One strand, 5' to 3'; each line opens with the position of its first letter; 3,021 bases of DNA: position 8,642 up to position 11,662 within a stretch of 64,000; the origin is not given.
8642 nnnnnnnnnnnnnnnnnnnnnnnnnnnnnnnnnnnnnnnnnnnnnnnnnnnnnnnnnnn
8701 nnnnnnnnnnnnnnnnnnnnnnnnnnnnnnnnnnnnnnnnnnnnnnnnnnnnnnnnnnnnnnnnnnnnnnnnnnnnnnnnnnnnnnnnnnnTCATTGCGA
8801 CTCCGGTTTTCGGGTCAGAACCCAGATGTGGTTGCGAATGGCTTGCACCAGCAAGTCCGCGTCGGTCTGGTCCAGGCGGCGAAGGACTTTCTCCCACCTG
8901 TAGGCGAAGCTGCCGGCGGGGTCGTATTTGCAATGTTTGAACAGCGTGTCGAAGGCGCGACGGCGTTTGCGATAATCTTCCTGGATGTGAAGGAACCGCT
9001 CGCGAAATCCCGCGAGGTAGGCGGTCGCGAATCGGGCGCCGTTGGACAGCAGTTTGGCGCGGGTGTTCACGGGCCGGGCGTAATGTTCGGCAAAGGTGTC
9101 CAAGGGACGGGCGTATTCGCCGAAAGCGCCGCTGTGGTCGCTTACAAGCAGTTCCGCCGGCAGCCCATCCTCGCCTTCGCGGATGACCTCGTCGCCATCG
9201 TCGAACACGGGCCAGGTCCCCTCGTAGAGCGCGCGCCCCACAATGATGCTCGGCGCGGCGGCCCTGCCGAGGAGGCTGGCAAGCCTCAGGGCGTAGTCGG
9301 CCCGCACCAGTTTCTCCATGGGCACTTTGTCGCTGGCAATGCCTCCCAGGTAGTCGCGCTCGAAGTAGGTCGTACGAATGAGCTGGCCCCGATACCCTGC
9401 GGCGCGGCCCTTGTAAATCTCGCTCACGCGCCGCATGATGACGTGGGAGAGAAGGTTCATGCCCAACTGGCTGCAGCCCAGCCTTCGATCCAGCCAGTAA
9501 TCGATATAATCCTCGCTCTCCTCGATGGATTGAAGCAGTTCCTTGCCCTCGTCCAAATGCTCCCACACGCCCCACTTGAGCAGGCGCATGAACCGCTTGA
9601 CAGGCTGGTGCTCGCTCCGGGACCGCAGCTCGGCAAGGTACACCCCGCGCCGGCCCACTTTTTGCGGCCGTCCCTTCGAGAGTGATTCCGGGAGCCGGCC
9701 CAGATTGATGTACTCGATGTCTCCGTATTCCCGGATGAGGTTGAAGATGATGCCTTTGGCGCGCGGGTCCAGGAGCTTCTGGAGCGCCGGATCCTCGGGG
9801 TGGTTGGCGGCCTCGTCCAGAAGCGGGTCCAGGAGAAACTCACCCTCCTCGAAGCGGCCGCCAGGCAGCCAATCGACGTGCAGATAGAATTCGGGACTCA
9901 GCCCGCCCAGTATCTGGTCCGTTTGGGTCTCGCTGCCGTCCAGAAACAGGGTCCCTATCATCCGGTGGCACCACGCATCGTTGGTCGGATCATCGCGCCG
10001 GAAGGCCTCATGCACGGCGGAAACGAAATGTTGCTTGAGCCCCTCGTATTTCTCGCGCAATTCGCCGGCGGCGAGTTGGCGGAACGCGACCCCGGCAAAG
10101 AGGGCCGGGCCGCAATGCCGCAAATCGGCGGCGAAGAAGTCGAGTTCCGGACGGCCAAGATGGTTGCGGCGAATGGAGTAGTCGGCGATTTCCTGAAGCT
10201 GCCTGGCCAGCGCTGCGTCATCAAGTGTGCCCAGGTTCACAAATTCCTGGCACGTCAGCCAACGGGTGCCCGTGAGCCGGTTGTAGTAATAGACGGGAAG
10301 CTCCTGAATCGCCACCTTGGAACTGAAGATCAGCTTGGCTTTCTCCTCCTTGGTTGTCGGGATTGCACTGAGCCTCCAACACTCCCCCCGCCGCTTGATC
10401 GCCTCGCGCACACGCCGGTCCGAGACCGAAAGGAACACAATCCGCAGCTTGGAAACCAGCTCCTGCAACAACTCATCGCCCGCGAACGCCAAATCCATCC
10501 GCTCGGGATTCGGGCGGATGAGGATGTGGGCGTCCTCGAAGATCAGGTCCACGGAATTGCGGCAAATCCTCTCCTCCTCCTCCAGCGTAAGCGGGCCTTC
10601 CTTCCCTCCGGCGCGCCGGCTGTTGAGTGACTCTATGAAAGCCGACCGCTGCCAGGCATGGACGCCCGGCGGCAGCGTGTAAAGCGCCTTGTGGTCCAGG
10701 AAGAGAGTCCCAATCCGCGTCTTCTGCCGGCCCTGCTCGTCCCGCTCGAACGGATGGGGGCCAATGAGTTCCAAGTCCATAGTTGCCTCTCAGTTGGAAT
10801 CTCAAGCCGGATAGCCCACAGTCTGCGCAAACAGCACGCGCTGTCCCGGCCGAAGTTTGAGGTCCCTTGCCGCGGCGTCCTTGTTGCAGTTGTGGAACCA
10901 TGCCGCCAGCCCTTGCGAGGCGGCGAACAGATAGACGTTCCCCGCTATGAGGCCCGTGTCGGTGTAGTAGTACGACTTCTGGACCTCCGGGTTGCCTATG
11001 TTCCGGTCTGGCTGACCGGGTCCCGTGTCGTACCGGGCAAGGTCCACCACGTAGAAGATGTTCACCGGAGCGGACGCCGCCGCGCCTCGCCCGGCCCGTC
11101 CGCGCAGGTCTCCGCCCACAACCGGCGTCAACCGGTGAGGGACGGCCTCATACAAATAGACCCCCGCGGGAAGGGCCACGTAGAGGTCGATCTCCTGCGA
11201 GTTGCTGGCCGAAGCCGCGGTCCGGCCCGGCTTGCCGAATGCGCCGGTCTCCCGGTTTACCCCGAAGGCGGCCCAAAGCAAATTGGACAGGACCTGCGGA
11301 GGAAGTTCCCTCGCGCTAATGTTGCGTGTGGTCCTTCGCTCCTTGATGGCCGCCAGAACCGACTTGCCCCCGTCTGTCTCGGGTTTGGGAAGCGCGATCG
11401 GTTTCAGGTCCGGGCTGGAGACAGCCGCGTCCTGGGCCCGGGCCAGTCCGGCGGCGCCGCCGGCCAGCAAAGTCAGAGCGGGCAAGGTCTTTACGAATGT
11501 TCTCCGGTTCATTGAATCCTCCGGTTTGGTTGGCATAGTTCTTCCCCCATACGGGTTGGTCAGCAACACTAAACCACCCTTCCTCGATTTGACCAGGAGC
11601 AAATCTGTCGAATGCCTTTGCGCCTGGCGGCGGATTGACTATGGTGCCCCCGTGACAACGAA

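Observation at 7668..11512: Tightly coupled three-gene operon: Tat-exported nitroreductase-like protein, 662-aa orphan protein, COG0523-like GTPase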

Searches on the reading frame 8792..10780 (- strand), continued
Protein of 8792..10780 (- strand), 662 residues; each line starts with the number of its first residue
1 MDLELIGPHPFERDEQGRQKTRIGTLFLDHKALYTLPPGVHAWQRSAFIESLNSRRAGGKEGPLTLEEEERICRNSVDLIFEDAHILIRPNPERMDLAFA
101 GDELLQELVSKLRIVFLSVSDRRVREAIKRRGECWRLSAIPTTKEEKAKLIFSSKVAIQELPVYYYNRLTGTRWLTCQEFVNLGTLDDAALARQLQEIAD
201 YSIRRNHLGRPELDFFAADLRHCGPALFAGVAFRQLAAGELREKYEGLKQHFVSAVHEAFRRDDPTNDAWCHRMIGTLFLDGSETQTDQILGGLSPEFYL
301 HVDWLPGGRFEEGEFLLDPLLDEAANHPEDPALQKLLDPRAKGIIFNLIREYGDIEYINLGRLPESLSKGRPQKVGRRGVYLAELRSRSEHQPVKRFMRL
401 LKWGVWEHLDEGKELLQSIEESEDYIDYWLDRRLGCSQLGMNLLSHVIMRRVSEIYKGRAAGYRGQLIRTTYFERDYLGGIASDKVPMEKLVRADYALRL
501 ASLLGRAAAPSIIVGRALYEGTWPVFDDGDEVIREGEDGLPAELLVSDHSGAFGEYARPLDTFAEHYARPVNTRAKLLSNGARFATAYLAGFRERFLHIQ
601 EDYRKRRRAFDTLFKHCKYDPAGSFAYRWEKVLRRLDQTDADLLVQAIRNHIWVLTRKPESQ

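Call 70: find_related_loci(query=A1, collection=viral_contigs, flank=5000)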
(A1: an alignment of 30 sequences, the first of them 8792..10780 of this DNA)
Query A1 (662 aa) in viral_contigs; peptide patterns used: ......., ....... (x = any residue, [..] = any of these).
201 stretches matched a pattern, but none encodes a relative of the query by tblastn (E <= 1e-3).

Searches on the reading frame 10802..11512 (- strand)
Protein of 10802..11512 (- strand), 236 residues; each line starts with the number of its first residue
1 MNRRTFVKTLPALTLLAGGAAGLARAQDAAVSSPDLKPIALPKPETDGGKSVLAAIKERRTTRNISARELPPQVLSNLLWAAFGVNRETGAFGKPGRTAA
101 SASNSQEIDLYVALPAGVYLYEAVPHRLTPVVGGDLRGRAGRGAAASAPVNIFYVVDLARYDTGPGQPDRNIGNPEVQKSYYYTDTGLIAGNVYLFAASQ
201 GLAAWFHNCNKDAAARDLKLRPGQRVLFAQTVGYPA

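Call 3: search_protein_families(library=pfam, proteins=[window:10802-11512:-], max_evalue=0.1)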
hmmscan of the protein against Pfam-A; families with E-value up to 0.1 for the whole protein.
window:10802-11512:- (236 aa): 2 families
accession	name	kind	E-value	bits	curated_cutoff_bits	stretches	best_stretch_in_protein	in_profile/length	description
PF00881.29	Nitroreductase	-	1.4e-14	55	23.5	1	56-234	1-167/167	Nitroreductase family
PF14512.11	TM1586_NiRdase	-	0.0054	16.8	27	0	53-88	3-38/215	Putative TM nitroreductase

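Call 4: search_protein_families(library=ncbifam, proteins=[window:10802-11512:-], max_evalue=0.1)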
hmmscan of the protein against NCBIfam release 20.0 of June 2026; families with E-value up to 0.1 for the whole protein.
window:10802-11512:- (236 aa): 2 families
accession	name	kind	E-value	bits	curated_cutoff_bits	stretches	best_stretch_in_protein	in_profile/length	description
TIGR03605.1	antibiot_sagB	domain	8.7e-08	31.8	78.4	1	74-134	4-73/173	SagB family peptide dehydrogenase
TIGR04511.1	SagB_rel_DH_2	exception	0.00052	19.2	240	1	37-135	162-267/380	putative peptide maturation dehydrogenase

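Call 66: search_solved_structures(query=window:10802-11512:-, max_evalue=0.001)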
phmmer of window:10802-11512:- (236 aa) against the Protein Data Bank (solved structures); distinct sequences matched with E-value up to 0.001: 3.
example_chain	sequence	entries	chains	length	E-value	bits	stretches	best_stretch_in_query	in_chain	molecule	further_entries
8cqs_A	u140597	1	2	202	3.1e-25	92.3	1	33-234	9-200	Nitroreductase-like protein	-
3hoi_A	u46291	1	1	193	1e-23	87.4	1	38-234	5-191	FMN-dependent nitroreductase BF3017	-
3hj9_A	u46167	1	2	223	1.1e-23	87.2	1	37-234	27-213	Oxidoreductase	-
